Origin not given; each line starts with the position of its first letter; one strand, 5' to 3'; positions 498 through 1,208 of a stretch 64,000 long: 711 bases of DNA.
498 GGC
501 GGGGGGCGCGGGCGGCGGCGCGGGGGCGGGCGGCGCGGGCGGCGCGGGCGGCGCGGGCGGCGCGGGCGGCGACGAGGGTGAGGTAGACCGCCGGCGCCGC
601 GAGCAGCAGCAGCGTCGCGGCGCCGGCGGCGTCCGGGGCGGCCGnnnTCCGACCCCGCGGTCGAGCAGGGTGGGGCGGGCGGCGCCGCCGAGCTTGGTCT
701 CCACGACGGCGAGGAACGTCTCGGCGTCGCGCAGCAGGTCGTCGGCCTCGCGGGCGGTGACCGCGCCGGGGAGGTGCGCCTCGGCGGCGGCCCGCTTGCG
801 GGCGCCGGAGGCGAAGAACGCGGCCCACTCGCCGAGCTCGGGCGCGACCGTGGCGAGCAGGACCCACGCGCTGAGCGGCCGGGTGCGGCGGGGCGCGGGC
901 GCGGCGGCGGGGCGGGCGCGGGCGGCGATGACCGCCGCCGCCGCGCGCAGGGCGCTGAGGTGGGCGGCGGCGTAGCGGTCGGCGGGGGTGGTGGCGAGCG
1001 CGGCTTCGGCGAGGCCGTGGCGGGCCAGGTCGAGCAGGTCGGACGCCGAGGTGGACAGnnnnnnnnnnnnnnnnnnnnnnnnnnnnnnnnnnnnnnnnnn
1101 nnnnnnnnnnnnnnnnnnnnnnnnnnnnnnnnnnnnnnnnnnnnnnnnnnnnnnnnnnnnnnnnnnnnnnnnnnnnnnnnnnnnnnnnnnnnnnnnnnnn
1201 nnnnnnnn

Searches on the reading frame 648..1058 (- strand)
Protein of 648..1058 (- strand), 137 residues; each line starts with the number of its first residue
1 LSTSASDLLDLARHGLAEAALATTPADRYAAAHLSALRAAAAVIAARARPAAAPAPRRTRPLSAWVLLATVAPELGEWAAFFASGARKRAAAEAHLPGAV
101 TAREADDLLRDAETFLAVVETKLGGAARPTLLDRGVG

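Call 104: search_dna_similar(query=window:648-1058:-, collection=plasmids, mode=protein, max_evalue=0.001, max_rows=12)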
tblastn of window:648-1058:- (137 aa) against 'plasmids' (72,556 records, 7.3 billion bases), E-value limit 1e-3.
No match.

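Call 105: search_dna_similar(query=window:648-1058:-, collection=phages, mode=protein, max_evalue=0.001, max_rows=12)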
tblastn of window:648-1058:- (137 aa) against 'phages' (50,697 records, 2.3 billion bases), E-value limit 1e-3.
No match.
